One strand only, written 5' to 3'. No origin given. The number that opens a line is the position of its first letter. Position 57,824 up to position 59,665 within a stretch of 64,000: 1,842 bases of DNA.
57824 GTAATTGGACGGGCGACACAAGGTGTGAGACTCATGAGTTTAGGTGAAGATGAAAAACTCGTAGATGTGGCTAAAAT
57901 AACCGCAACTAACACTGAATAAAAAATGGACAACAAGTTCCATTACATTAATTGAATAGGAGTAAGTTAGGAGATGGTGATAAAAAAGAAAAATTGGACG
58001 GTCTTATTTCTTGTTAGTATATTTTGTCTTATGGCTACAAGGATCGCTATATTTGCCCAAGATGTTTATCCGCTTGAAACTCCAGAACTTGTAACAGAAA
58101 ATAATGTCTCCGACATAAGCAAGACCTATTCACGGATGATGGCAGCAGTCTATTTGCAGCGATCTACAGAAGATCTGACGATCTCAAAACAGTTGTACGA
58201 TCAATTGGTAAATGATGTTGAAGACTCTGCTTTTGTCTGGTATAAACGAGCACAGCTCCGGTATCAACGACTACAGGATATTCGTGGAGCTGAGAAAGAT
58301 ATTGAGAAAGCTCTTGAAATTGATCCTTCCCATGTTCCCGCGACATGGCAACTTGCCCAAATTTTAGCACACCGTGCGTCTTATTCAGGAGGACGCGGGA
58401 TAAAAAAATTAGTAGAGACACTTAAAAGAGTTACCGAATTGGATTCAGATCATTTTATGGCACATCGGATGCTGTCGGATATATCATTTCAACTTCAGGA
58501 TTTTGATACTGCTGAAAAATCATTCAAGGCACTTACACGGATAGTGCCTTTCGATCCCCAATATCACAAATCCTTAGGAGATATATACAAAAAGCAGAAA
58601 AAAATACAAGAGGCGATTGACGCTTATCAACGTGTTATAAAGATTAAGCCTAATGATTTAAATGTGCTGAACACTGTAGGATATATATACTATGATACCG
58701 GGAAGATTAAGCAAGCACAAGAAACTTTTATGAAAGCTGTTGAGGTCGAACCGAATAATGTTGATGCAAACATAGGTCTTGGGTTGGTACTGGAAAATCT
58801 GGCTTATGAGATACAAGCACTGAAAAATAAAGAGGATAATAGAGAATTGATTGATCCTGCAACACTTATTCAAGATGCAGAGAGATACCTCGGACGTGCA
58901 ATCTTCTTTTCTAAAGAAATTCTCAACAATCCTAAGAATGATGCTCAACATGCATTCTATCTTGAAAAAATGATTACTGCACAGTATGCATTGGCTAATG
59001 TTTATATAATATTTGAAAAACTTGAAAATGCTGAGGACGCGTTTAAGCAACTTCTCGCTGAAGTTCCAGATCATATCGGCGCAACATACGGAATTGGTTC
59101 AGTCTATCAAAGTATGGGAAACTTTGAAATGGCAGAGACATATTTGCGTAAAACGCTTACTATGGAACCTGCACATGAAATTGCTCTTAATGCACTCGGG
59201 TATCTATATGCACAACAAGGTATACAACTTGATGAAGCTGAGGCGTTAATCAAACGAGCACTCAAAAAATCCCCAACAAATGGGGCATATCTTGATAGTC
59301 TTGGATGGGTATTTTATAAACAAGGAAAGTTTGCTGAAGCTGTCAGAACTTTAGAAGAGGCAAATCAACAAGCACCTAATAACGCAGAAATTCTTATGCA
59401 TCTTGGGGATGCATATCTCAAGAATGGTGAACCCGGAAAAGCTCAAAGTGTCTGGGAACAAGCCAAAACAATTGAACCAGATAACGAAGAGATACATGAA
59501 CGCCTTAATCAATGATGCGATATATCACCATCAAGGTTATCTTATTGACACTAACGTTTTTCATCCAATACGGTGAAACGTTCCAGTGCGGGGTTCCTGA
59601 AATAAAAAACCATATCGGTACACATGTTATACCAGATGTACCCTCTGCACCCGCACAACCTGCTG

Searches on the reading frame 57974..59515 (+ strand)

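Call 29: search_protein_families(library=pfam, proteins=[window:57974-59515:+], max_evalue=0.001)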
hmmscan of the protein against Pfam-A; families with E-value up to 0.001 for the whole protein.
window:57974-59515:+ (513 aa): 31 families (the best 25 are shown)
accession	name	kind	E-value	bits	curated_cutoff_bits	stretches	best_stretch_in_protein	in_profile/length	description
PF07719.23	TPR_2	-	7.1e-48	157.2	27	3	196-228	2-34/34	Tetratricopeptide repeat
PF13181.12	TPR_8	-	8.3e-42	138.2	25.7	3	231-262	3-34/34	Tetratricopeptide repeat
PF00515.34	TPR_1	-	1.8e-40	135.6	27.8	1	197-228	3-34/34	Tetratricopeptide repeat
PF14559.12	TPR_19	-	1.2e-39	134.9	25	3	449-508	3-62/68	Tetratricopeptide repeat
PF13428.12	TPR_14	-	5.7e-38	125.9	23.5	2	440-479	4-43/44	Tetratricopeptide repeat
PF13432.12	TPR_16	-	2.1e-37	127.6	32.7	3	443-490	3-50/65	Tetratricopeptide repeat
PF13431.12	TPR_17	-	2.5e-31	105.7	24.4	0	460-491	2-33/34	Tetratricopeptide repeat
PF13414.12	TPR_11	-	4.6e-31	106.7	26.8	3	446-485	3-42/42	TPR repeat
PF13424.12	TPR_12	-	2.1e-26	92.3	30.1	4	333-397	2-74/77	Tetratricopeptide repeat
PF23914.1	TPR_CcmH_CycH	-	3.6e-23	82.6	42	3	99-194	62-154/158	Cytochrome c-type biogenesis protein H TPR domain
PF13174.12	TPR_6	-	1.3e-19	69.9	26.3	0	201-226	6-31/33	Tetratricopeptide repeat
PF13176.12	TPR_7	-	3.9e-19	67.5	27.9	0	372-400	3-33/36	Tetratricopeptide repeat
PF13374.12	TPR_10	-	2.8e-17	62.5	27.5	0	374-397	8-31/42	Tetratricopeptide repeat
PF13371.12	TPR_9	-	2.4e-16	59.9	35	1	203-265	3-65/73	Tetratricopeptide repeat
PF12895.13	ANAPC3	-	1.9e-15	57.3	27.2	1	418-490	4-75/82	Anaphase-promoting complex, cyclosome, subunit 3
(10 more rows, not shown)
